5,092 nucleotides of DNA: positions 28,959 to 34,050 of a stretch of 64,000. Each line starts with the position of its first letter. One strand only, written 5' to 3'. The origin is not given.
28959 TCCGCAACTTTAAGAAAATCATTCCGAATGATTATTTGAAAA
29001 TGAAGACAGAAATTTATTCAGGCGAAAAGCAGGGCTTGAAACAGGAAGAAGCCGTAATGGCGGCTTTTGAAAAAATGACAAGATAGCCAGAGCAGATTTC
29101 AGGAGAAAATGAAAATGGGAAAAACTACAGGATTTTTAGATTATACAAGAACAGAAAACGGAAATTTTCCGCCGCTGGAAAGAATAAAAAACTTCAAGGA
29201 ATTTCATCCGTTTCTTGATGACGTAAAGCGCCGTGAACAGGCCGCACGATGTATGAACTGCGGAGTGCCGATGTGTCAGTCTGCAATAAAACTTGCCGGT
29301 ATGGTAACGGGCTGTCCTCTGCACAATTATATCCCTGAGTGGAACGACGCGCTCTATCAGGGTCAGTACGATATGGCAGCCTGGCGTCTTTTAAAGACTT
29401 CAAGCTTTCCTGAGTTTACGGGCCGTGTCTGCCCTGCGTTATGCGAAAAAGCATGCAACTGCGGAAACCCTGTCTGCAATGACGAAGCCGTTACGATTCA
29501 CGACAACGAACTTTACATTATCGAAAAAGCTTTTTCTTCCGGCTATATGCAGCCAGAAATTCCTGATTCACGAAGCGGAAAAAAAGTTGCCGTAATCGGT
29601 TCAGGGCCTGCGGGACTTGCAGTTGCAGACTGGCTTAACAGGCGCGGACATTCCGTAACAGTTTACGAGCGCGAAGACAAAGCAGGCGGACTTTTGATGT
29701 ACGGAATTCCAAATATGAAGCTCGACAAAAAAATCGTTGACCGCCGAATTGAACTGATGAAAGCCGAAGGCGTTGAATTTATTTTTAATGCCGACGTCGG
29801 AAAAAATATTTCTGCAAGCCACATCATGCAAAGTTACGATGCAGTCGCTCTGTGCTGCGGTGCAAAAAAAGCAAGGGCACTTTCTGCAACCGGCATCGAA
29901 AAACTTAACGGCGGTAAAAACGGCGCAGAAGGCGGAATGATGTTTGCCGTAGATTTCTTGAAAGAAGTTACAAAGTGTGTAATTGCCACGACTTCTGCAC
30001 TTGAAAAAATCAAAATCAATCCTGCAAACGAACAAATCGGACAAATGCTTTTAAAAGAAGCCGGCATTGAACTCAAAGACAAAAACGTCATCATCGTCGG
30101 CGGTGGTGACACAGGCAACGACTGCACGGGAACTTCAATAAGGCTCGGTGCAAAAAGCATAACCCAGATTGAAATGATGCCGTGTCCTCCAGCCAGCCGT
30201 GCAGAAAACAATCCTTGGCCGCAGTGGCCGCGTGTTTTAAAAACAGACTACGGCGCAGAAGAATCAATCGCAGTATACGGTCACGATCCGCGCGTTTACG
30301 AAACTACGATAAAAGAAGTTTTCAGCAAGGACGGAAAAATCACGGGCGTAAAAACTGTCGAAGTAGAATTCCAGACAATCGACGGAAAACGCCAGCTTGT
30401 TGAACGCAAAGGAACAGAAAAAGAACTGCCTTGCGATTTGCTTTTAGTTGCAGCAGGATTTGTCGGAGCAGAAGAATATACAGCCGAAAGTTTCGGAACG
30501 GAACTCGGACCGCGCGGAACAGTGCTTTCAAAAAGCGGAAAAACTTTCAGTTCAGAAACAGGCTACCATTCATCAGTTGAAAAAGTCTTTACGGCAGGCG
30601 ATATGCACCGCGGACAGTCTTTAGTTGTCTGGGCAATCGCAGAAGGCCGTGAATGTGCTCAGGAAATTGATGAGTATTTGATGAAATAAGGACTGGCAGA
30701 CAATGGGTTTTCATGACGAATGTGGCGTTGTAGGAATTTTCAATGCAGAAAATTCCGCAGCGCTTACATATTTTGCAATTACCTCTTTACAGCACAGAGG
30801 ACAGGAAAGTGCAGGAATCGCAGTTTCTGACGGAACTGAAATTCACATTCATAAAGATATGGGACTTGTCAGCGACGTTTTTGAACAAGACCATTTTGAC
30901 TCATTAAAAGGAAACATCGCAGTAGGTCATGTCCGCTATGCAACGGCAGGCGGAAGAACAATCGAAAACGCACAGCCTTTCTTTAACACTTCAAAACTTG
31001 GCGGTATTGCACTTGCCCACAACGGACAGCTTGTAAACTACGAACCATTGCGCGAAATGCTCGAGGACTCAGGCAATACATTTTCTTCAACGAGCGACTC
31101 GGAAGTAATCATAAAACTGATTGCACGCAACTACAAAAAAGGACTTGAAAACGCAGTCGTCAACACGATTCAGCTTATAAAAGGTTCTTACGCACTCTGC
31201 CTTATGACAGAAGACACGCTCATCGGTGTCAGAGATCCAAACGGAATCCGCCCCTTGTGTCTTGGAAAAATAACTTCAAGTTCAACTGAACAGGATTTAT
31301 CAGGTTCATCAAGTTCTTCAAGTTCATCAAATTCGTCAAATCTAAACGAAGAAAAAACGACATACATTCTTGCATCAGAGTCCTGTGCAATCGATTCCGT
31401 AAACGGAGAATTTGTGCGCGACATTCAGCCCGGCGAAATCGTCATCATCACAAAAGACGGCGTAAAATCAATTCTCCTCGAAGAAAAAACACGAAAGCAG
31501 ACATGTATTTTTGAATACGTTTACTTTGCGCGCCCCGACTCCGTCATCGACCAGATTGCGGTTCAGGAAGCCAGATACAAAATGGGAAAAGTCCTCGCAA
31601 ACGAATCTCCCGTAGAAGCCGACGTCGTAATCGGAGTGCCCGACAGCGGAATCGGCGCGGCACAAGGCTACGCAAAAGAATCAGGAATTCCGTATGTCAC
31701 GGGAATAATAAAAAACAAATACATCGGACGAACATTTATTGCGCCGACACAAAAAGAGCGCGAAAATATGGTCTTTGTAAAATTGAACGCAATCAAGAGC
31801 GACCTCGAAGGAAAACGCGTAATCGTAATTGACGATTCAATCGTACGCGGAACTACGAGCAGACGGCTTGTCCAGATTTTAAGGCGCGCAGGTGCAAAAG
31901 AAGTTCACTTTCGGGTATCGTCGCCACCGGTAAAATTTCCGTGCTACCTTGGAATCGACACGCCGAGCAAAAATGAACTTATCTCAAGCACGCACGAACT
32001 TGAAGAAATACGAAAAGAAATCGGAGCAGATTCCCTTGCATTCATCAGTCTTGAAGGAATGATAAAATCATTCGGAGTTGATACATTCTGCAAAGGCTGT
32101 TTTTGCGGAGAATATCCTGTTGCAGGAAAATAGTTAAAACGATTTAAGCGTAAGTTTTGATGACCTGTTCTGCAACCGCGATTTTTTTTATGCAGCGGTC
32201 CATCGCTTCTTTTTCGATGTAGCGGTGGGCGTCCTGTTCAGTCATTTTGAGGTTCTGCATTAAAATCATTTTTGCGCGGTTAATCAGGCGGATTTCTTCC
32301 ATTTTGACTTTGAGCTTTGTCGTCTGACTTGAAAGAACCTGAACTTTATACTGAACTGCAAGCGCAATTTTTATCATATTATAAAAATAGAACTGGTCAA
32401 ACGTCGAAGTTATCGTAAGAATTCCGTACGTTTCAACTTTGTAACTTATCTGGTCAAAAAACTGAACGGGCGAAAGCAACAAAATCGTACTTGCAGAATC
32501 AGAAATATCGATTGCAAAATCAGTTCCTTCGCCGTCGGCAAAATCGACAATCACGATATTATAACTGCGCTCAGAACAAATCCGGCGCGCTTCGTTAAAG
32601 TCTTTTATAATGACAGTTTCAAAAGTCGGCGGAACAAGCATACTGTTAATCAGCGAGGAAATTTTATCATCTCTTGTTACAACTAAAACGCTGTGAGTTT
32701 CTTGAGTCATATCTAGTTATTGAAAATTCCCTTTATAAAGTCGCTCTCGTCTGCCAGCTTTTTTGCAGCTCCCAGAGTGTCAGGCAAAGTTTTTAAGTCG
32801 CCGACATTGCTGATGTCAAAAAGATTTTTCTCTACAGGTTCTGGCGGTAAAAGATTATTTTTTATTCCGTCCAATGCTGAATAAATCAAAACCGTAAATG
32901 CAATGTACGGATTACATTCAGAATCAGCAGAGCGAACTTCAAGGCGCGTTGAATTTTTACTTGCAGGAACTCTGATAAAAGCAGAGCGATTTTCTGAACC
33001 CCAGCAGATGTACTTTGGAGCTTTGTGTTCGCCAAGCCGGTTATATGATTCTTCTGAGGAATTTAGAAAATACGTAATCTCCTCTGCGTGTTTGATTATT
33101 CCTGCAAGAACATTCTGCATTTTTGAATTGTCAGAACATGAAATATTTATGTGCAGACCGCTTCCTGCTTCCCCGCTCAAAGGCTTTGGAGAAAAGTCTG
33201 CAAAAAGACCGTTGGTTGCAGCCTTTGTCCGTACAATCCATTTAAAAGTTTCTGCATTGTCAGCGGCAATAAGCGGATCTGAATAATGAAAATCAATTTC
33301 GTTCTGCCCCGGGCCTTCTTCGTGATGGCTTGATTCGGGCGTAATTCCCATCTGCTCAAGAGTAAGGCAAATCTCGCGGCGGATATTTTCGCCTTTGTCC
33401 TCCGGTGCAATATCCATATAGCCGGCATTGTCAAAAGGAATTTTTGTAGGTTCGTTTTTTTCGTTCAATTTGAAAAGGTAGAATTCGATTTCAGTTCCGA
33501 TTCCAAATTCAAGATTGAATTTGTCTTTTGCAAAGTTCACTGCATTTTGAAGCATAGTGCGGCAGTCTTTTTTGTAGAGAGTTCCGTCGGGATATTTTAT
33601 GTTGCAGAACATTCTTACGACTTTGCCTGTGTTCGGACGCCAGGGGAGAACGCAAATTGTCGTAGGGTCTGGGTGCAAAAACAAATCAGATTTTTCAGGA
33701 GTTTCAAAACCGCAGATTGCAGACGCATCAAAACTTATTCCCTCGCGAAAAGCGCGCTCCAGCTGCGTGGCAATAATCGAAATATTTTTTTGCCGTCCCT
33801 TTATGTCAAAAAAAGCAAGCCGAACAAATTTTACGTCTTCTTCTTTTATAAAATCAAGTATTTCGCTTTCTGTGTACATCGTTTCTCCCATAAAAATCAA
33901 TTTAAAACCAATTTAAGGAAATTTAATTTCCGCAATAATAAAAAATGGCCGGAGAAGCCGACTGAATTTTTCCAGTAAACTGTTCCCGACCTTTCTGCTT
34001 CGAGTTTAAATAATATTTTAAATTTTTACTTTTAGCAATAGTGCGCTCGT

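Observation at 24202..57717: Candidate ANTAR RNA-attenuation regulon for nitrogen assimilation, with regulator and targets all in this window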

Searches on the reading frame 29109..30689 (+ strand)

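Call 7: search_protein_families(library=pfam, proteins=[window:29109-30689:+])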
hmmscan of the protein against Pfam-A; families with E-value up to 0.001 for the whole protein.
window:29109-30689:+ (526 aa): 12 families
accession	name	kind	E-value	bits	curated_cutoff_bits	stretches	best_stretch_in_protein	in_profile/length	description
PF07992.20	Pyr_redox_2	-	7.9e-20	71.9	26.1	1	158-513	1-291/291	Pyridine nucleotide-disulphide oxidoreductase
PF14691.11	Fer4_20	-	6.6e-19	68.2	25.8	1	25-144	1-111/113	Dihydroprymidine dehydrogenase domain II, 4Fe-4S cluster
PF00070.33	Pyr_redox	-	1.3e-11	45.2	22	1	159-231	1-64/82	Pyridine nucleotide-disulphide oxidoreductase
PF13450.12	NAD_binding_8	-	1.4e-07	32.1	21.9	1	162-195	1-34/68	NAD(P)-binding Rossmann-like domain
PF01266.30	DAO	-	4e-06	27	27.9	1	159-193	1-35/353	FAD dependent oxidoreductase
PF03486.20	HI0933_like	-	7.2e-05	22.8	50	1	159-194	2-37/244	HI0933-like protein Rossmann domain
PF13738.12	Pyr_redox_3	-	0.00011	22.1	30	0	153-231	160-236/305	Pyridine nucleotide-disulphide oxidoreductase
PF01593.30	Amino_oxidase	-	0.00022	21.1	19.8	1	168-195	2-29/443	Flavin containing amine oxidoreductase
PF01494.25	FAD_binding_3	-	0.00026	20.8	22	1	159-191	3-35/349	FAD binding domain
PF12831.13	FAD_oxidored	-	0.00035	20.4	27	0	160-200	2-42/416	FAD dependent oxidoreductase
PF00890.30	FAD_binding_2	-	0.00046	19.9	20.4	0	160-194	2-36/414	FAD binding domain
PF02826.25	2-Hacid_dh_C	-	0.00078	19.3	25.1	0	153-192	32-71/178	D-isomer specific 2-hydroxyacid dehydrogenase, NAD binding domain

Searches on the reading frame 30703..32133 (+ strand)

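Call 7: search_protein_families(library=pfam, proteins=[window:30703-32133:+])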
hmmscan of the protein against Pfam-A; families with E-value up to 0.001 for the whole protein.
window:30703-32133:+ (476 aa): 4 families
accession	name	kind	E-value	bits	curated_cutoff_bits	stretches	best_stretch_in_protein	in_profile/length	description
PF13522.11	GATase_6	-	1.7e-20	73.8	27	1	69-190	9-121/130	Glutamine amidotransferase domain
PF13537.11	GATase_7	-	1.6e-18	67.3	25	1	87-190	10-107/123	Glutamine amidotransferase domain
PF00156.33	Pribosyltran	-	4.2e-11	42.9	26.3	1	300-405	25-122/158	Phosphoribosyl transferase domain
PF13230.11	GATase_4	-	7.7e-09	35.3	23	1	66-143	68-145/272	Glutamine amidotransferases class-II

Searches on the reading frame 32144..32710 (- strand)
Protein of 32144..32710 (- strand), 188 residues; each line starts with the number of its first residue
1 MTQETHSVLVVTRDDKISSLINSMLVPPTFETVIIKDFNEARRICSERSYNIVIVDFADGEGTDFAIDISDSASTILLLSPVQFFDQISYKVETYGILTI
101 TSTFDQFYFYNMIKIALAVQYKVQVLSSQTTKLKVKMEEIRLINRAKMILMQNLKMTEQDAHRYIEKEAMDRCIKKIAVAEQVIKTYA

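Call 7: search_protein_families(library=pfam, proteins=[window:32144-32710:-])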
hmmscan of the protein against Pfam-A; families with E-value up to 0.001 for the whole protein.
window:32144-32710:- (188 aa): 1 family
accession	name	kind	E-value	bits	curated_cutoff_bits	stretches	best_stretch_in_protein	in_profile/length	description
PF03861.19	ANTAR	-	5.5e-16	58.5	27.3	1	132-184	2-54/54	ANTAR domain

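Call 15: search_protein_families(library=ncbifam, proteins=[window:32144-32710:-], max_evalue=0.01)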
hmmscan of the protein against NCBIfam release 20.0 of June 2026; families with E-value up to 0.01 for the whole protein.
window:32144-32710:- (188 aa): 3 families
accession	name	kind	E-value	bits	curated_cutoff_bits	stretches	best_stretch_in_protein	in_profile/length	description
TIGR02154.1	PhoB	equivalog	0.0041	16.5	296.2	0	6-57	3-54/226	phosphate regulon transcriptional regulator PhoB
NF010430.0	PRK13856.1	equivalog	0.0057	16.4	344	0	7-71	3-67/241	two-component response regulator VirG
NF045914.1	RespRegNblR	equivalog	0.0068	16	300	1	3-165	4-166/228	response regulator transcription factor NblR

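Call 44: find_related_loci(query=window:32144-32710:-, collection=genome_contigs, flank=3000)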
Query window:32144-32710:- (188 aa) in genome_contigs; peptide patterns used: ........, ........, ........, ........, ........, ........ (x = any residue, [..] = any of these).
193 stretches matched a pattern; 145 encode a relative of the query (tblastn E <= 1e-3); the best 80 are kept; 80 distinct loci.
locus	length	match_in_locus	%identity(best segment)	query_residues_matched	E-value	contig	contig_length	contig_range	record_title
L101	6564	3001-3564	95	1-188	3e-121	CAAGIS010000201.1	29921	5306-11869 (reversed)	MAG TPA_asm: Spirochaetia bacterium, isolate HGM23200, WGS project CAAGIS010000000 data, contig: SRS476289_54_k119_29545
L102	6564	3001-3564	79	1-188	3e-103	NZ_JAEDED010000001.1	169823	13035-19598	MAG: Treponema sp. isolate MAG049 NODE_20_length_169823_cov_155.005896, whole genome shotgun sequence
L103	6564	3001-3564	75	1-188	4e-97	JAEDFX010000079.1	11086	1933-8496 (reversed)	MAG: Treponema sp. isolate MAG095 NODE_4624_length_11086_cov_22.285921, whole genome shotgun sequence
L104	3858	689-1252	74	1-188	1e-97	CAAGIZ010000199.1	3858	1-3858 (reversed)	MAG TPA_asm: Spirochaetia bacterium, isolate HGM23193, WGS project CAAGIZ010000000 data, contig: SRS476289_69_k119_29247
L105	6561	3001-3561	74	1-187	1e-96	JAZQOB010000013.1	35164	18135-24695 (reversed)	MAG: Treponema sp. isolate T1900045243_TH20190013.MAGScoT_cleanbin_000072 SGB_5595_k141_755288, whole genome shotgun seq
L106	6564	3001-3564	75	1-188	8e-97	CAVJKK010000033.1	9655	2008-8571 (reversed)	Anaerovoracaceae bacterium isolate H07651-L1_cleanbin_000009 genome assembly, contig: Spades_H07651-L1_contig_972, whole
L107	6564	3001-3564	74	1-188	3e-96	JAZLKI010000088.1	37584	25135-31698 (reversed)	MAG: Treponema sp. isolate T1900044959_TA20190016.MAGScoT_cleanbin_000073 SGB_3917_k141_1076105, whole genome shotgun se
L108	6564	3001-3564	80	1-188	4e-96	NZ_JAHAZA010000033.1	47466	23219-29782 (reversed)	MAG: Treponema sp. isolate MB2.38 k127_277443, whole genome shotgun sequence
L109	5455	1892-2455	74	1-188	6e-96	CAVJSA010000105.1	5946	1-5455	Lachnospiraceae bacterium isolate G02624-L1_cleanbin_000018 genome assembly, contig: Spades_G02624-L1_contig_4869, whole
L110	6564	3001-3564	73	1-188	8e-96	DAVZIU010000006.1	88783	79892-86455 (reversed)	MAG TPA_asm: Treponema berlinense isolate gSpreadC_ID_74 NODE_37_length_88783_cov_14.195440, whole genome shotgun sequen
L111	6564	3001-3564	73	1-188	8e-96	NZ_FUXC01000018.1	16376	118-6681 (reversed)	Treponema berlinense strain ATCC BAA-909, whole genome shotgun sequence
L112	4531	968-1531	74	1-188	1e-95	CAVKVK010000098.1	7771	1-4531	Parabacteroides distasonis isolate H07683-L1_cleanbin_000035 genome assembly, contig: Spades_H07683-L1_contig_8198, whol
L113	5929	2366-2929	74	1-188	3e-95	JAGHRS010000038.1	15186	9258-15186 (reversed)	MAG: Candidatus Treponema caballi isolate E1_106 c_000000036752, whole genome shotgun sequence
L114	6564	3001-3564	72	1-188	3e-95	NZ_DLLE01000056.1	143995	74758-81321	MAG: Treponema sp. UBA7570 UBA7570_contig_307, whole genome shotgun sequence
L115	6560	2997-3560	73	1-188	3e-95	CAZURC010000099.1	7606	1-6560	MAG TPA_asm: uncultured Treponema sp. isolate SRP225648_co1_205 genome assembly, contig: NODE_24692_length_7606_cov_30.2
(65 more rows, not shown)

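Call 45: find_homologous_proteins(query=window:32144-32710:-, max_evalue=0.00001)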
Query window:32144-32710:- (188 aa): 1078 proteins with E <= 0.00001 among 1118 candidates; the best 120 are listed.
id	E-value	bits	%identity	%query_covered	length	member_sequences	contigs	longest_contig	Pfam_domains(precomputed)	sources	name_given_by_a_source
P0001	4.3e-109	379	96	100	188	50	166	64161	PF03861.20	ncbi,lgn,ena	ncbi:MAG: ANTAR domain-containing response regulator [Treponema sp.]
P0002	2.7e-99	348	85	100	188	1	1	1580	PF03861.20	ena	-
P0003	9.3e-95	333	82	100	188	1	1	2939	PF03861.20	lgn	-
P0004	3.6e-94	331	83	100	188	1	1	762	PF03861.20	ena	-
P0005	6.0e-94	330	83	97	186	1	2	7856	PF03861.20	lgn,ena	-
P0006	6.4e-94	330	81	100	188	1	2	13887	PF03861.20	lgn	-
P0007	6.5e-94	330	81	100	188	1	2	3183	PF03861.20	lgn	-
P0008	4.0e-93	328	83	97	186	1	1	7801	PF03861.20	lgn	-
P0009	4.1e-93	328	83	97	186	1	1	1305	PF03861.20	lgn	-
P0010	5.5e-93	327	80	100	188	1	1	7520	PF03861.20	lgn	-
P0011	1.2e-92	326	79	100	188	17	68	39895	PF03861.20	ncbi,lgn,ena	-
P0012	1.2e-92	326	80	100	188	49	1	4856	PF03861.20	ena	-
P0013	1.6e-92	326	81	100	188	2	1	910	PF03861.20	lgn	-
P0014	1.6e-92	326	80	100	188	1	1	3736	PF03861.20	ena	-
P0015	3.0e-92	325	80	100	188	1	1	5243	PF03861.20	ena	-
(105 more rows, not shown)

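Call 46: search_solved_structures(query=window:32144-32710:-, max_evalue=0.01, show_alignments=3)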
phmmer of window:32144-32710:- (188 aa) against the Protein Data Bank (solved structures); distinct sequences matched with E-value up to 0.01: 4.
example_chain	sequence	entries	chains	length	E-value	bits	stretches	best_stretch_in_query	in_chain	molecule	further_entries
6wsh_A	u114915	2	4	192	1.1e-07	35.1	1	9-184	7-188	Response regulator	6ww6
1s8n_A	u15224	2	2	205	2e-07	34.3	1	36-186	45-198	putative antiterminator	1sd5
1qo0_D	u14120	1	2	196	0.00012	25.2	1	91-183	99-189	AMIR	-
4akk_A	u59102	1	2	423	0.00063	22.9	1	120-184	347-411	NITRATE REGULATORY PROTEIN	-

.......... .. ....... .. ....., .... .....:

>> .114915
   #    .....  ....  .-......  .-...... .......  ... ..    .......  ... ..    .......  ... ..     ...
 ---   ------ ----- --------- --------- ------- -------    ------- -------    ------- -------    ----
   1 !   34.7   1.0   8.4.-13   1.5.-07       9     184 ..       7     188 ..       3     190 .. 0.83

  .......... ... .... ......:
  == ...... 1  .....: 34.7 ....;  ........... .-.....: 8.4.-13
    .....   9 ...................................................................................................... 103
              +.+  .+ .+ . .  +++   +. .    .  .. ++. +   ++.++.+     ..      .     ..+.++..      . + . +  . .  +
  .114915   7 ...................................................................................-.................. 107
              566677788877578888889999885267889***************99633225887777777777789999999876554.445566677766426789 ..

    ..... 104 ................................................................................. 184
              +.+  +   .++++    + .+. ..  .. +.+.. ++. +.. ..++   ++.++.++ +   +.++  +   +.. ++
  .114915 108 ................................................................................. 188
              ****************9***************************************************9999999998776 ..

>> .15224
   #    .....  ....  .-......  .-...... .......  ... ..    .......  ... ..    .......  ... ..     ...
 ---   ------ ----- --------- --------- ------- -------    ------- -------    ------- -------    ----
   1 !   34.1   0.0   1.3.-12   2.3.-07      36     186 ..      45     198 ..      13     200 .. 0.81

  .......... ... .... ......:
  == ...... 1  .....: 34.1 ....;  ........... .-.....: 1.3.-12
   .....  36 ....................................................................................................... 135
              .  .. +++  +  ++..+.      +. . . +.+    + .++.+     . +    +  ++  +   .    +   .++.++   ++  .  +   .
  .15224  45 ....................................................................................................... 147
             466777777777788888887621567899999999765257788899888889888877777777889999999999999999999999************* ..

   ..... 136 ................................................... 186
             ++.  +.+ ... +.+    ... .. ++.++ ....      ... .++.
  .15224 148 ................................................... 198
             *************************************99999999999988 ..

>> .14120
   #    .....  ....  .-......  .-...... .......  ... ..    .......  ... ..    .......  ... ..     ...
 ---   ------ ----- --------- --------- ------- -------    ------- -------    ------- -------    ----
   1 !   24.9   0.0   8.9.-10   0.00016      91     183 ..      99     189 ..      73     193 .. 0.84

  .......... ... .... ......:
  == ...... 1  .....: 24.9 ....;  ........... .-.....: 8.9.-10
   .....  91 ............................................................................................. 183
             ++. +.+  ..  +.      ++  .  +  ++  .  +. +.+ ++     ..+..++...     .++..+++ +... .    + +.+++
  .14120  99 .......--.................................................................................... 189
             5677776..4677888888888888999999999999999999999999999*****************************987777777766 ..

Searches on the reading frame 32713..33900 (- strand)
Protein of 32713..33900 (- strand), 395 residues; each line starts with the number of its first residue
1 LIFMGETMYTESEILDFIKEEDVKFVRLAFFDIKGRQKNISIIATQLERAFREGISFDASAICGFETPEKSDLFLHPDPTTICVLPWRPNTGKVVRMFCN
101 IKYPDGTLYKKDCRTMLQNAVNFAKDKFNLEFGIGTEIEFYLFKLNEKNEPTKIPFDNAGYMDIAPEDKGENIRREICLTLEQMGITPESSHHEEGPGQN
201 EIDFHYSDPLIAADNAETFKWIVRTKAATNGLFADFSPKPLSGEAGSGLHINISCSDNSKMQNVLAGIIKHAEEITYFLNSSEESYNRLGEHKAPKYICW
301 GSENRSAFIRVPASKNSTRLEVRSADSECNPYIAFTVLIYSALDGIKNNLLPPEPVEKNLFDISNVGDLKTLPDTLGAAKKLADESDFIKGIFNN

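Call 7: search_protein_families(library=pfam, proteins=[window:32713-33900:-])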
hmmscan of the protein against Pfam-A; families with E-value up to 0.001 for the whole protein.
window:32713-33900:- (395 aa): 2 families
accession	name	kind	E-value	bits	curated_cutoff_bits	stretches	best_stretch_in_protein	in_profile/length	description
PF00120.29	Gln-synt_C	-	1.5e-78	264.7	24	1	111-394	2-314/344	Glutamine synthetase, catalytic domain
PF03951.24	Gln-synt_N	-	2.2e-25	88.5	33.4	1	22-102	1-80/82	Glutamine synthetase, beta-Grasp domain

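Call 15: search_protein_families(library=ncbifam, proteins=[window:32713-33900:-], max_evalue=0.01)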
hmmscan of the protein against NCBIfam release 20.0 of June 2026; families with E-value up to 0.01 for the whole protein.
window:32713-33900:- (395 aa): 5 families
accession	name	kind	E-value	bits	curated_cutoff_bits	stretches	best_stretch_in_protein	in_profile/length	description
TIGR00653.1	GlnA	equivalog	1.7e-103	346.9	429.15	1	13-393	2-429/462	type I glutamate--ammonia ligase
NF007006.0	PRK09469.1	equivalog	1e-63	215.6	845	2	153-374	172-410/469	glutamate--ammonia ligase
TIGR03105.1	gln_synth_III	equivalog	7e-63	212.6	469.6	1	17-391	4-400/435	type III glutamate--ammonia ligase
NF045547.1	GGputSyn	equivalog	3e-54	184.4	650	1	11-382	2-400/438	gamma-glutamylputrescine synthetase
NF041605.1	gln_syn_GlnII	equivalog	3.8e-09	36.1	500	1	57-339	37-325/333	glutamine synthetase GlnII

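Call 66: search_solved_structures(query=window:32713-33879:-, max_evalue=1e-20, show_alignments=1)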
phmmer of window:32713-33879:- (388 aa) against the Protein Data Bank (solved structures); distinct sequences matched with E-value up to 1e-20: 34.
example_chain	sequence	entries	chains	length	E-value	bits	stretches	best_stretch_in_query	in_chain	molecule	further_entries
4lnf_A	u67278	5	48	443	9.7e-97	327.6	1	2-361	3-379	Glutamine synthetase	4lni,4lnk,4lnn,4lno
4s0r_A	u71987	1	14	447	1e-96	327.6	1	2-361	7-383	Glutamine synthetase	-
7tfc_A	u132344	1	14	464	1.2e-96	327.4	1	2-361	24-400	Glutamine synthetase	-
7tdv_A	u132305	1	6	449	6.8e-96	324.9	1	2-386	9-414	Glutamine synthetase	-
7tf6_A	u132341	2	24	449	2.4e-95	323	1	2-386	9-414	Glutamine synthetase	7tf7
9y4a_A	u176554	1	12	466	2.8e-95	322.8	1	2-386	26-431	Glutamine synthetase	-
7ten_A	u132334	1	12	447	3.2e-94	319.4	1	2-383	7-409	Glutamine synthetase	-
7tf9_A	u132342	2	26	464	3.7e-94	319.1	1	2-383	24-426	Glutamine synthetase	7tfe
8ufj_A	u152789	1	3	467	5.2e-92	312.1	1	3-360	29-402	Glutamine synthetase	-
8s59_O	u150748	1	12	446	8.2e-92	311.4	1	3-360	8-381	Glutamine synthetase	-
8tfb_A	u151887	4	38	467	9.9e-92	311.1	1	3-360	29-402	Glutamine synthetase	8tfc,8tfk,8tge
8oow_A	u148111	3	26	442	7.9e-91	308.2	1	4-359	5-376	Glutamine synthetase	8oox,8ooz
7tdp_A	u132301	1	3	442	4.9e-90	305.6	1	2-360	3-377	Glutamine synthetase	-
7tfa_B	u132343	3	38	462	5.9e-90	305.3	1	2-360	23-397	Glutamine synthetase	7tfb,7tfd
8ool_A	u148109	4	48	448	1.4e-84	287.6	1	2-383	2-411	Glutamine synthetase from Methanothermococcus thermolithotrophicus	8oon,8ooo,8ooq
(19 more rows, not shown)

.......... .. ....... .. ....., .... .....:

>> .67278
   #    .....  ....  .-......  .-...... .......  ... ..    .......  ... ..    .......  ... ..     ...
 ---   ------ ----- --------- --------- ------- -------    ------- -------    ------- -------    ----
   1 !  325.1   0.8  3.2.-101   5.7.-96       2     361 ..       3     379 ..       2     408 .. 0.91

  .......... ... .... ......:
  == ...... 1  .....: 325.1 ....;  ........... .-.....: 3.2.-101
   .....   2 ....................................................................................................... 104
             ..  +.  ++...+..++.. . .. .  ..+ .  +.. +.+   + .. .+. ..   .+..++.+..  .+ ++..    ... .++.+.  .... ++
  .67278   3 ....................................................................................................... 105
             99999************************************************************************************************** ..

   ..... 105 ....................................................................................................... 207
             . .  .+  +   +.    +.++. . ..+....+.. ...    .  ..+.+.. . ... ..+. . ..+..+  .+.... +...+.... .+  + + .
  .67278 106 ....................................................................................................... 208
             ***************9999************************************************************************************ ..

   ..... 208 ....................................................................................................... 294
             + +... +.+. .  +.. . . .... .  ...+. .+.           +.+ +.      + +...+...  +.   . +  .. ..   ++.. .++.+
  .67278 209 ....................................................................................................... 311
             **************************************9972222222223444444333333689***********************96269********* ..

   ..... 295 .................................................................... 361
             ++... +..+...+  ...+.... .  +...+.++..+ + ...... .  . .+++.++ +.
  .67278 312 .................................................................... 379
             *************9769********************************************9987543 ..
